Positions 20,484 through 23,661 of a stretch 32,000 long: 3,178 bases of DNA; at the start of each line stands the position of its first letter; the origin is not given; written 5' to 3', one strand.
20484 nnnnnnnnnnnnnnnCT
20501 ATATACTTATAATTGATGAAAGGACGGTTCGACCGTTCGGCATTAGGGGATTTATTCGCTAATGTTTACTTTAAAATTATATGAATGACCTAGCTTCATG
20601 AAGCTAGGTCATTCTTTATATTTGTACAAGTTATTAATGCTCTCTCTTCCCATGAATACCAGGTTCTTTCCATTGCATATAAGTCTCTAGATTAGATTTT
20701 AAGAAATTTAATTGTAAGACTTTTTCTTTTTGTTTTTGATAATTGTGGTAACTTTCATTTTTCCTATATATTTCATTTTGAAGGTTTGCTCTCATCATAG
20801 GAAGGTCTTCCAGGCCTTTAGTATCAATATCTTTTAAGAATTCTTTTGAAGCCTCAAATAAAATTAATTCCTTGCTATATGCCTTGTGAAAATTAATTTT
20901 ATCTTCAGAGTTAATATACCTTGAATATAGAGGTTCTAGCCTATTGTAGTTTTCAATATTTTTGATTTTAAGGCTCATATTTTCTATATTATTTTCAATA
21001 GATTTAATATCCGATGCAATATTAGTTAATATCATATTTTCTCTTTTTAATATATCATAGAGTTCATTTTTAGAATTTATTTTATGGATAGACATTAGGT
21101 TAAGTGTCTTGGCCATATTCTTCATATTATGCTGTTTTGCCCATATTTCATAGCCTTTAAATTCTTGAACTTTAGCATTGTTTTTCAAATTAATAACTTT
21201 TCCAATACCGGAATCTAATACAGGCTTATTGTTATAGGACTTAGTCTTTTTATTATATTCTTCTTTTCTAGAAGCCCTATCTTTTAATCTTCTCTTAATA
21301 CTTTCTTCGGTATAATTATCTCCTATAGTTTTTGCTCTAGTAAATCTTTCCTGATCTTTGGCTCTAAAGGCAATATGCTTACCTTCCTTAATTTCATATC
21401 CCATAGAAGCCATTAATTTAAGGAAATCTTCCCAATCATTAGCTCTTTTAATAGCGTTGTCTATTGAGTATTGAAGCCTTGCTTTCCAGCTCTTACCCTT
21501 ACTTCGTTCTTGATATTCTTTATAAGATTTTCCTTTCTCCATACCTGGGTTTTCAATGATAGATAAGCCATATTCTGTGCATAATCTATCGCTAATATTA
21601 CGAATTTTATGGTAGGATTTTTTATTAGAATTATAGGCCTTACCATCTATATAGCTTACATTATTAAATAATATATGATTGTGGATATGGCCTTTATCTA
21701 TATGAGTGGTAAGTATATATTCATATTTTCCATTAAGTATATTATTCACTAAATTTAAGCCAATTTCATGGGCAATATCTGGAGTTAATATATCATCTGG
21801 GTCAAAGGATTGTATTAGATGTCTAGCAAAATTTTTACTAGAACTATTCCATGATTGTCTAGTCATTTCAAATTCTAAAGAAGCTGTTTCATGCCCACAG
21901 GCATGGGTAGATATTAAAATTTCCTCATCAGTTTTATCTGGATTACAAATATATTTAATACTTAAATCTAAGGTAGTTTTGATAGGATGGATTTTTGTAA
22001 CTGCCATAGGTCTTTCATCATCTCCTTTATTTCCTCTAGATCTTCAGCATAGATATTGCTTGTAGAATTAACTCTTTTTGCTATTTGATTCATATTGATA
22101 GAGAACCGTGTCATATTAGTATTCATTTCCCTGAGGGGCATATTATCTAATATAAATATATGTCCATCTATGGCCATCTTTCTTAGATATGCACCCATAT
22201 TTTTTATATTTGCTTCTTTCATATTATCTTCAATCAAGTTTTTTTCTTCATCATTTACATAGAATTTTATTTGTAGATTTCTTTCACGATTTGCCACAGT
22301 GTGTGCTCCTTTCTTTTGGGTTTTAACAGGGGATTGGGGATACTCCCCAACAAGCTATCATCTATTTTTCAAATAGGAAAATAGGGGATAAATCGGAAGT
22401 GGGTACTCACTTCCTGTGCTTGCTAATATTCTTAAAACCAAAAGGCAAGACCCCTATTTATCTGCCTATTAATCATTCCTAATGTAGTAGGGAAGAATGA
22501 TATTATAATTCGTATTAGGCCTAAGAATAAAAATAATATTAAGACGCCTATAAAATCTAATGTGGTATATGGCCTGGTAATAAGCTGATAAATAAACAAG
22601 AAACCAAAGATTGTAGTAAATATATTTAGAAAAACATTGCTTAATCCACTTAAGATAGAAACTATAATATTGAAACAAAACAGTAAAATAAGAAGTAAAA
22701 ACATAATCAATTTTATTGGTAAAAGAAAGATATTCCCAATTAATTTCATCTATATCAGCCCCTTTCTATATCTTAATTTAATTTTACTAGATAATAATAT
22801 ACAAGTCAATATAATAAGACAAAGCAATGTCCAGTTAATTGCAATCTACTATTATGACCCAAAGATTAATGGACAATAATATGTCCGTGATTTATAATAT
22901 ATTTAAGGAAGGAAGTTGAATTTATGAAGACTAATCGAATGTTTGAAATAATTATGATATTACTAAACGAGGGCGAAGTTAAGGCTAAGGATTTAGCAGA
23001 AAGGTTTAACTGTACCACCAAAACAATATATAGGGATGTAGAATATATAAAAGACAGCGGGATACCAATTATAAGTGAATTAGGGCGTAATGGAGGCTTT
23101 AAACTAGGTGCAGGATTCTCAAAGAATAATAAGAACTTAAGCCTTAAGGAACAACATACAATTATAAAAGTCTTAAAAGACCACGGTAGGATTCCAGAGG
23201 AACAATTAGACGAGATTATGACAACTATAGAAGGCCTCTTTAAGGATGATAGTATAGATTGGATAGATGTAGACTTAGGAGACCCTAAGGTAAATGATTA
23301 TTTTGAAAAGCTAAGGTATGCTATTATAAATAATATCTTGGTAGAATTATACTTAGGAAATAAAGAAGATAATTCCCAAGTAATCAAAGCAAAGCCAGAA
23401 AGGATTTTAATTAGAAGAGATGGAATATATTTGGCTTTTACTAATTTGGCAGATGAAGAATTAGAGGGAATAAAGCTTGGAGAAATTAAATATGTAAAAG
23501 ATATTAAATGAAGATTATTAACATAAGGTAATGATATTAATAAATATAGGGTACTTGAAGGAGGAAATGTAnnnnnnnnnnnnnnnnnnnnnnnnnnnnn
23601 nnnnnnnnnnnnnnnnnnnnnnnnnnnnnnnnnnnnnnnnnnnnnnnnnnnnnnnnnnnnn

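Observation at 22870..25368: Candidate undescribed defence module: autoregulated HTH-WYL regulator plus 598-aa DUF4365-like nuclease-fold protein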

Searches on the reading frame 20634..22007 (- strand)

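Call 4: search_protein_families(library=pfam, proteins=[window:20634-22007:-], max_evalue=0.1)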
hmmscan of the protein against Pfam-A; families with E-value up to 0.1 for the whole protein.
window:20634-22007:- (457 aa): 2 families
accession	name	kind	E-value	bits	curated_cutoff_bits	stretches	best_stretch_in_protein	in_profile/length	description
PF03432.20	Relaxase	-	5.8e-38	130.6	24.6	1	19-148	1-132/132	MobA/VirD2-like, nuclease domain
PF22863.1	TraI_middle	-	0.01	16.4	27.6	1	165-241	7-83/89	TraI-like middle domain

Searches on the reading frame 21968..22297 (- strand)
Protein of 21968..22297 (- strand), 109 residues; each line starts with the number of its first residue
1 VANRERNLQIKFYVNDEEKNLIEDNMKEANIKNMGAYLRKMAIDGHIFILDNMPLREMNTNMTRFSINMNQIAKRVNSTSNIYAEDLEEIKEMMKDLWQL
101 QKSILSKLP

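Call 4: search_protein_families(library=pfam, proteins=[window:21968-22297:-], max_evalue=0.1)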
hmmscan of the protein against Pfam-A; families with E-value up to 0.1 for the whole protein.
window:21968-22297:- (109 aa): 5 families
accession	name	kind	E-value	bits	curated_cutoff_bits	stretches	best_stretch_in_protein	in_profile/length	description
PF21983.2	NikA-like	-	9.4e-14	51.8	27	1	4-75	1-71/72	Mobilization protein NikA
PF05713.17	MobC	-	1.8e-06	28.7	23.2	1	62-99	4-40/45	Bacterial mobilisation protein (MobC)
PF13597.11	NRDD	-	0.0047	16.1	26.2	1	8-107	236-324/562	Anaerobic ribonucleoside-triphosphate reductase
PF00874.25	PRD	-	0.018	15.8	23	1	53-108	13-67/90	PRD domain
PF04407.17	DUF531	-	0.043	14.4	25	1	11-70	41-99/170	Protein of unknown function (DUF531)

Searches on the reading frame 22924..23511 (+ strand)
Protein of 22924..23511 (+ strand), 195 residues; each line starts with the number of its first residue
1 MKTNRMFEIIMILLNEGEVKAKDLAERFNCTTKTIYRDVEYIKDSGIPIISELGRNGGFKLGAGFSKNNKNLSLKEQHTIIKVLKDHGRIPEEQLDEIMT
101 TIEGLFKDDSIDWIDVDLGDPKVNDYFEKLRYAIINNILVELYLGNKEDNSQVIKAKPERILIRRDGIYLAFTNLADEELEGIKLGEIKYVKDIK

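Call 4: search_protein_families(library=pfam, proteins=[window:22924-23511:+], max_evalue=0.1)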
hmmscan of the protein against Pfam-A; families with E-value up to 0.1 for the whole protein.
window:22924-23511:+ (195 aa): 13 families
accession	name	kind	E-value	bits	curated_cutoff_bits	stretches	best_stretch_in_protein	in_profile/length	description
PF08279.18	HTH_11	-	6.5e-14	52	25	1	5-58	1-53/55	HTH domain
PF08220.18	HTH_DeoR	-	1.3e-06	28.5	21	1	5-49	1-44/57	DeoR-like helix-turn-helix domain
PF21476.4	PF0610-like_N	-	6.3e-05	23.6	33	1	10-43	6-39/50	PF0610-like, N-terminal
PF19187.6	HTH_PafC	-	7e-05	23.1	32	1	4-48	4-48/115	PafC helix-turn-helix domain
PF02796.21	HTH_7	-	0.00016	22.2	23.8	1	10-37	14-40/45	Helix-turn-helix domain of resolvase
PF01047.28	MarR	-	0.004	17.5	24.6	1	3-35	2-34/59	MarR family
PF08280.17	HTH_Mga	-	0.0095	16.3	23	1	8-43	9-44/59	M protein trans-acting positive regulator (MGA) HTH domain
PF05043.19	Mga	-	0.024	15.6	21.1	1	2-43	14-55/87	Mga helix-turn-helix domain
PF02082.26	Rrf2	-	0.025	15.2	30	1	11-62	13-66/132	Iron-dependent Transcriptional regulator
PF18881.5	DUF5646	-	0.031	14.6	27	1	82-117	29-61/69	Family of unknown function (DUF5646)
PF01978.25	TrmB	-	0.064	13.6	25.6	0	12-46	16-50/68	Sugar-specific transcriptional regulator TrmB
PF25212.1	HVO_A0114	-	0.069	13.4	27.6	0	3-47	21-65/84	HVO_A0114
PF02002.24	TFIIE_alpha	-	0.079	13.3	22.9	0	5-35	14-44/105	TFIIE alpha subunit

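Call 5: search_protein_families(library=padloc, proteins=[window:22924-23511:+], max_evalue=0.1)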
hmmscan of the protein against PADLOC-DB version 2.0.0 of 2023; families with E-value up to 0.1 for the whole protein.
window:22924-23511:+ (195 aa): 6 families
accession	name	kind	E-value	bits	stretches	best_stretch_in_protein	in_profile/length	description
PDLC01457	WYL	-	2e-18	64.8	1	1-170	1-170/229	"CAS-I,CAS-II,CAS-III,CAS-IV,CAS-V,CAS-VI; associated_signaling"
PDLC01850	CARF3--CARF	-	0.00095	17.1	1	5-61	146-200/209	-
PDLC01268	CasR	-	0.0017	16.4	1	7-47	127-166/179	"CAS-I,CAS-II,CAS-III,CAS-IV,CAS-V,CAS-VI; associated_signaling"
PDLC01434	CasR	-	0.0029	15.5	1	7-47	131-170/191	"CAS-I,CAS-II,CAS-III,CAS-IV,CAS-V,CAS-VI; associated_signaling"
PDLC04133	mad1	-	0.0048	15.2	1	20-38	7-25/60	mads_1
PDLC01879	CARF3--CARF_TM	-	0.024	12.3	1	7-46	159-198/222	-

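Call 6: search_protein_families(library=ncbifam, proteins=[window:22924-23511:+], max_evalue=0.1)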
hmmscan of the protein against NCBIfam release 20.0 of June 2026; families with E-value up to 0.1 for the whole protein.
window:22924-23511:+ (195 aa): 16 families
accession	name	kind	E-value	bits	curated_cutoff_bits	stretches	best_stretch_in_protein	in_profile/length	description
NF053736.1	AcpB_EbpR_MafR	subfamily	2e-06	27.4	130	1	2-49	4-52/481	AcpB/EbpR/MafR family transcriptional regulator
NF040755.1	AgaR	equivalog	2.6e-05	23.5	260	1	4-50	6-52/256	transcriptional repressor AgaR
NF053735.1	glob_reg_MafR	equivalog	0.00067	18.6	450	1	5-45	10-50/472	global transcriptional activator MafR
NF007720.0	PRK10411.1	equivalog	0.00078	18.8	259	1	1-55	1-54/243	L-fucose operon activator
NF007316.0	PRK09802.1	equivalog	0.0017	17.6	351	1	4-49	17-62/269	DeoR family transcriptional regulator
TIGR01884.1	cas_HTH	subfamily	0.0022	17.4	60.2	1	5-47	143-185/202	CRISPR-associated CARF protein Csa3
NF040890.1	trans_reg_YgbI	equivalog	0.0048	16.4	400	1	4-85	5-86/253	DNA-binding transcriptional repressor YgbI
NF007753.1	PRK10434.1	equivalog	0.01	15.4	350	1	4-46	5-47/253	glucitol operon DNA-binding transcriptional repressor SrlR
NF033789.1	repress_SdpR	subfamily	0.012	15.5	100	1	10-46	13-49/79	autorepressor SdpR family transcription factor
NF053609.1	Sul12a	equivalog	0.024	14.8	150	1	3-47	4-48/103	Sul12a family chromatin-organizing protein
NF053606.1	Sta1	subfamily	0.024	14.7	80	1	7-46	23-62/100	Sta1 family transcriptional regulator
TIGR00122.1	birA_repr_reg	equivalog_domain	0.024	14.5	70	0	11-54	6-48/69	biotin operon repressor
NF033788.1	HTH_metalloreg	subfamily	0.046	13.5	55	0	8-46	15-53/77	metalloregulator ArsR/SmtB family transcription factor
NF041397.1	TranRegGlpR_Halo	equivalog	0.071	12.7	300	0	4-46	5-47/253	HTH-type transcriptional regulator GlpR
NF007366.0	PRK09863.1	equivalog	0.076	11.4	426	0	5-44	5-43/586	putative frv operon regulatory protein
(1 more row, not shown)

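Call 7: search_protein_families(library=phrogs, proteins=[window:22924-23511:+], max_evalue=0.1)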
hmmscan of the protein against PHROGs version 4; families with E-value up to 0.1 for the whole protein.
window:22924-23511:+ (195 aa): 4 families
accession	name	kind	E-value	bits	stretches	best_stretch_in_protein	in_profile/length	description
phrog_13105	-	unknown function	1.5e-18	68.2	1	3-114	4-119/239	-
phrog_14147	-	transcription regulation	0.016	15.6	1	3-80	6-77/256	transcriptional regulator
phrog_1558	-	unknown function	0.02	15.7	1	11-41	129-159/178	-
phrog_11046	-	transcription regulation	0.08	13.8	0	5-47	11-52/94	transcriptional regulator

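Call 34: find_homologous_proteins(query=window:22924-23511:+, max_evalue=0.001)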
Query window:22924-23511:+ (195 aa): 36 proteins with E <= 0.001 among 168 candidates.
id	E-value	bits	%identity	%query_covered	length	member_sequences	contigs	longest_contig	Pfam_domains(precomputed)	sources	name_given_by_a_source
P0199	1.7e-121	421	100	100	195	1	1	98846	PF08279.19,PF08220.19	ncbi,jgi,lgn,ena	-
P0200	1.6e-81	290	77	94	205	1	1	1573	PF08279.19,PF08220.19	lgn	-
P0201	3.6e-77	276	71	96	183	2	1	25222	PF08279.19,PF08220.19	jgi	-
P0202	2.0e-75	271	67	96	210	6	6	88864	PF08279.19,PF19187.7,PF08220.19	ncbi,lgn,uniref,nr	ncbi:helix-turn-helix transcriptional regulator [Sporanaerobacter acetigenes]|uniref:WYL domain-cont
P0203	5.2e-74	266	66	96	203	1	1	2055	PF08279.19,PF08220.19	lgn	-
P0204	7.0e-72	259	63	100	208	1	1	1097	PF08279.19,PF08220.19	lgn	-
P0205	9.9e-72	259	67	96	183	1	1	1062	PF08279.19,PF08220.19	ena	-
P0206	1.6e-71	258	66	95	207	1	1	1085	PF08279.19,PF19187.7,PF08220.19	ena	-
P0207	6.8e-71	256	62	100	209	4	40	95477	PF08279.19,PF19187.7,PF08220.19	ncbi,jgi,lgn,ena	jgi:predicted DNA-binding transcriptional regulator YafY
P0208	1.0e-70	255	62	97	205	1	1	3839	PF08279.19,PF21476.5,PF08220.19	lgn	-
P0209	1.2e-70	255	64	97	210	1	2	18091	PF08279.19,PF02796.22,PF19187.7,PF08220.19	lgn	-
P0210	3.4e-70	254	63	98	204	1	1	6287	PF08279.19,PF08220.19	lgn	-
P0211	1.0e-69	252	64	96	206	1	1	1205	PF08279.19,PF21476.5,PF19187.7,PF08220.19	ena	-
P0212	4.7e-69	250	63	98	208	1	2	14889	PF08279.19,PF08220.19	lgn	-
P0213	5.7e-69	250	64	96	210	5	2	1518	PF08279.19,PF02796.22,PF19187.7,PF08220.19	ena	-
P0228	1.7e-58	215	53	100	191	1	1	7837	PF08279.19,PF21476.5,PF02796.22,PF08220.19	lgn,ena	-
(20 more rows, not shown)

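Call 72: find_encoding_contigs(protein=P0207, flank=6000, max_places=6)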
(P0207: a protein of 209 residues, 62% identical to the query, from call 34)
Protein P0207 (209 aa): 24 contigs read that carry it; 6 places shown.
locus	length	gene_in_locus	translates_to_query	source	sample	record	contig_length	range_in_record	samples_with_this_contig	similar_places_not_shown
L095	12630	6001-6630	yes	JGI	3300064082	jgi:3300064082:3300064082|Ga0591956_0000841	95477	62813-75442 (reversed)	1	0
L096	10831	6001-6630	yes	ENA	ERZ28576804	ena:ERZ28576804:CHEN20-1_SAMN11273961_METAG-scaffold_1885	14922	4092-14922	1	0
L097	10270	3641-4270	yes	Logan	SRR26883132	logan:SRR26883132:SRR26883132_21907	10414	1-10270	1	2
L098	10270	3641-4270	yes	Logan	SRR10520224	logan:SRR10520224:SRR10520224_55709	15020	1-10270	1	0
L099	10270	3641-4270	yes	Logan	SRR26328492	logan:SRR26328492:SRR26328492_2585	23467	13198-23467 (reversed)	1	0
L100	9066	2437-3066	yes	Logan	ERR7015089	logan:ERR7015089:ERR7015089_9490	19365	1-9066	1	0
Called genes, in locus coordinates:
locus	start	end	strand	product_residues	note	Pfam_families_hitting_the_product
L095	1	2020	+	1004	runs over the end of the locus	PF00270:DEAD, PF04851:ResIII, PF18766:SWI2_SNF2 (weak), PF00271:Helicase_C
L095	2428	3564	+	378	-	PF07751:Abi_2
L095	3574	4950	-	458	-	PF03432:Relaxase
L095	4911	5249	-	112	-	PF21983:NikA-like, PF05713:MobC (weak)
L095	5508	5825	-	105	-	-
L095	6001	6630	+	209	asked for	PF08220:HTH_DeoR (weak), PF08279:HTH_11, PF19187:HTH_PafC (faint)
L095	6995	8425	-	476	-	PF05598:DUF772, PF01609:DDE_Tnp_1 (weak)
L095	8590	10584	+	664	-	PF11398:DUF2813 (weak), PF13175:AAA_15, PF13304:AAA_21, PF20469:OLD-like_TOPRIM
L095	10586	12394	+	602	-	PF00580:UvrD-helicase, PF13245:AAA_19, PF01443:Viral_helicase1 (faint), PF13361:UvrD_C, PF13538:UvrD_C_2 (faint)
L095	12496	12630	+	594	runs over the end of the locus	-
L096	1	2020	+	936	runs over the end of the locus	PF00270:DEAD, PF04851:ResIII, PF18766:SWI2_SNF2 (weak), PF00271:Helicase_C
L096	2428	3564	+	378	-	PF07751:Abi_2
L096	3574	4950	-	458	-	PF03432:Relaxase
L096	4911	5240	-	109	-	PF21983:NikA-like, PF05713:MobC (weak)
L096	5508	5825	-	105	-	-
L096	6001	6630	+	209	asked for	PF08220:HTH_DeoR (weak), PF08279:HTH_11, PF19187:HTH_PafC (faint)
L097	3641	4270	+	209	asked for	PF08220:HTH_DeoR (weak), PF08279:HTH_11, PF19187:HTH_PafC (faint)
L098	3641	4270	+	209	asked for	PF08220:HTH_DeoR (weak), PF08279:HTH_11, PF19187:HTH_PafC (faint)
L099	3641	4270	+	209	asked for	PF08220:HTH_DeoR (weak), PF08279:HTH_11, PF19187:HTH_PafC (faint)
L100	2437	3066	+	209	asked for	PF08220:HTH_DeoR (weak), PF08279:HTH_11, PF19187:HTH_PafC (faint)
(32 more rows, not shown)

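Call 73: find_encoding_contigs(protein=P0201, flank=6000, max_places=3)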
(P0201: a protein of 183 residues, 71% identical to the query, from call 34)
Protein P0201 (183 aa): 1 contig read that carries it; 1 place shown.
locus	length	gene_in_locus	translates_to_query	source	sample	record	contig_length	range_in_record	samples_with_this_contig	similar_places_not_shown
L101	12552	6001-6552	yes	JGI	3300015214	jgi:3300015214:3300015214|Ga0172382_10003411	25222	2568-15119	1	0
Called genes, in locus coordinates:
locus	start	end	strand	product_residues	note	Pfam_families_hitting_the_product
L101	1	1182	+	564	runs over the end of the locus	PF00501:AMP-binding, PF23562:AMP-binding_C_3 (weak)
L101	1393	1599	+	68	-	PF02604:PhdYeFM_antitox (faint)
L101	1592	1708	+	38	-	-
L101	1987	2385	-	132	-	PF05168:HEPN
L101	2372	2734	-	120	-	PF22600:MTPAP-like_central (faint), PF01909:NTP_transf_2, PF18765:Polbeta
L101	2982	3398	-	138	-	PF03747:ADP_ribosyl_GH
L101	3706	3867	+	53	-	-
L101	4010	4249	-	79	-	-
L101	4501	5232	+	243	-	PF01548:DEDD_Tnp_IS110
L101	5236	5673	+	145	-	PF02371:Transposase_20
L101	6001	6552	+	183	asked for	PF08220:HTH_DeoR (faint), PF08279:HTH_11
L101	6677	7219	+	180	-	-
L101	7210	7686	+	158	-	-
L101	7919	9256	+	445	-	PF03747:ADP_ribosyl_GH, PF20118:DUF6508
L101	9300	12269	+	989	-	PF03235:GmrSD_N, PF07510:GmrSD_C, PF14088:DUF4268, PF23870:DUF7225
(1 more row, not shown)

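Call 74: find_encoding_contigs(protein=P0228, flank=6000, max_places=3)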
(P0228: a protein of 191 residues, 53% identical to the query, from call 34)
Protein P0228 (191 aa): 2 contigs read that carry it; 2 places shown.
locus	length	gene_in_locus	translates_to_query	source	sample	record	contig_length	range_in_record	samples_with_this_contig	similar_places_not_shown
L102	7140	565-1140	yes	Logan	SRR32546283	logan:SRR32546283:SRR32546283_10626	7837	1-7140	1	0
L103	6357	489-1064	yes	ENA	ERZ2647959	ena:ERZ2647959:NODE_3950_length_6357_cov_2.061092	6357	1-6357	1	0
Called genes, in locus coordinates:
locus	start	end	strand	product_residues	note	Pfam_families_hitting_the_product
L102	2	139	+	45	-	?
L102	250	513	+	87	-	-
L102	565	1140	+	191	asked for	PF02796:HTH_7 (faint), PF08220:HTH_DeoR (faint), PF08279:HTH_11, PF21476:PF0610-like_N (weak)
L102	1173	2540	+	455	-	PF21818:DUF6884, PF26468:GIY_YIG_3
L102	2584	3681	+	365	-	-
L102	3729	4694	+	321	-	PF13280:WYL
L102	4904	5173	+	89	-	-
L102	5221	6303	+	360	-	PF07733:DNA_pol3_alpha (weak)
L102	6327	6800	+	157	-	-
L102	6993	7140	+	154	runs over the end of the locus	PF01797:Y1_Tnp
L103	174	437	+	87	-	-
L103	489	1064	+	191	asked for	PF02796:HTH_7 (faint), PF08220:HTH_DeoR (faint), PF08279:HTH_11, PF21476:PF0610-like_N (weak)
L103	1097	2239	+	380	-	PF21818:DUF6884, PF26468:GIY_YIG_3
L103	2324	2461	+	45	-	-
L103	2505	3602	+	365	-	-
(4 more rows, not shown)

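Call 87: find_encoding_contigs(protein=P0199, flank=3000, max_places=4)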
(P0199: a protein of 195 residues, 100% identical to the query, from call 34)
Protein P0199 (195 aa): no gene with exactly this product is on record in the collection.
